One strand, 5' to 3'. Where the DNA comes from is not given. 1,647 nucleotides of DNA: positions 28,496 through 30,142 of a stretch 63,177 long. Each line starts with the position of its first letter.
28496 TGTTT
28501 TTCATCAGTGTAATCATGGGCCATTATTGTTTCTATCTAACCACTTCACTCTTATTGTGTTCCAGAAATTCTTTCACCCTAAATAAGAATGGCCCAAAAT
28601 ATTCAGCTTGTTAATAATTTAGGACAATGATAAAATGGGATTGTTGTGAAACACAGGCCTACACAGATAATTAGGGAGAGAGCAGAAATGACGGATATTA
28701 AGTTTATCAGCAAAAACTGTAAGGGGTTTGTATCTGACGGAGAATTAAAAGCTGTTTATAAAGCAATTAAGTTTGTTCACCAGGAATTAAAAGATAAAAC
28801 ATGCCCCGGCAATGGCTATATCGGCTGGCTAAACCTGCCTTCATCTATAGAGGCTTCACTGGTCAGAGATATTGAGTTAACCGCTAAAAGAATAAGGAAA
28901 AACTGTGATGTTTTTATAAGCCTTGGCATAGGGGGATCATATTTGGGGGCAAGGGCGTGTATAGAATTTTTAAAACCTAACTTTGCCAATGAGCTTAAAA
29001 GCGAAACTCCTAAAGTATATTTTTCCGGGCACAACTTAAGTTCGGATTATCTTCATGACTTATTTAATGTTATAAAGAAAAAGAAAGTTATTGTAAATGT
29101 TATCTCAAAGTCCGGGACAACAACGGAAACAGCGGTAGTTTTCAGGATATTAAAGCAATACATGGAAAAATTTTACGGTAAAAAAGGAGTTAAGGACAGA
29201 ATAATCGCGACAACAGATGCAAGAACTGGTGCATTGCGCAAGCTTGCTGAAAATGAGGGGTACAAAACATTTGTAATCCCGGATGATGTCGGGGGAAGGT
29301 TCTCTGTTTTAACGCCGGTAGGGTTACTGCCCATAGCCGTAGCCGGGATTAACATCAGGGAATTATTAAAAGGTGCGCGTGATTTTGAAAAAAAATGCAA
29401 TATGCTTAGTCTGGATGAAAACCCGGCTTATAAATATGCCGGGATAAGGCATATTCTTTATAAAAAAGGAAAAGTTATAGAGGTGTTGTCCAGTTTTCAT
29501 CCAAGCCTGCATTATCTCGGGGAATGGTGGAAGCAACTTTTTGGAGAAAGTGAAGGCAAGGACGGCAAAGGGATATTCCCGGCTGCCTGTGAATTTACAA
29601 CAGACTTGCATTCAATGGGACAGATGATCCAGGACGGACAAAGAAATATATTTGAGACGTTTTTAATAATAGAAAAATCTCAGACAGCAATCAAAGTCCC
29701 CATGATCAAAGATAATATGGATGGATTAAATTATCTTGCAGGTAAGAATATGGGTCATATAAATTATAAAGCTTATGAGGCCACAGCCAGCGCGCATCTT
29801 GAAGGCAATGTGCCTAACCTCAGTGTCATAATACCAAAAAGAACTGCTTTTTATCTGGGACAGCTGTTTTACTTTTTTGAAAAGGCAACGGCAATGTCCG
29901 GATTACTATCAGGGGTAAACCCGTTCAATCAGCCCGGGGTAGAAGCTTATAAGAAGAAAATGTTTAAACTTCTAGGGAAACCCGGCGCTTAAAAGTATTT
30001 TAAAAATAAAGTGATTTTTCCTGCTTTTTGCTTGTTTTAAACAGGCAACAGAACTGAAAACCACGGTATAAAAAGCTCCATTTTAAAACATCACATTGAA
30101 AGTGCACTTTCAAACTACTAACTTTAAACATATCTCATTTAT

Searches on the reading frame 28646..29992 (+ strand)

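Call 74: search_protein_families(library=pfam, proteins=[window:28646-29992:+], max_evalue=0.0001)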
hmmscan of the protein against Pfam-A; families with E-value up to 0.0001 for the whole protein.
window:28646-29992:+ (448 aa): 1 family
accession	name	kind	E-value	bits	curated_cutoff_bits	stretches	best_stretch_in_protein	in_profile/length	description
PF00342.24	PGI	-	4.1e-26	92.1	22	1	87-437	96-460/486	Phosphoglucose isomerase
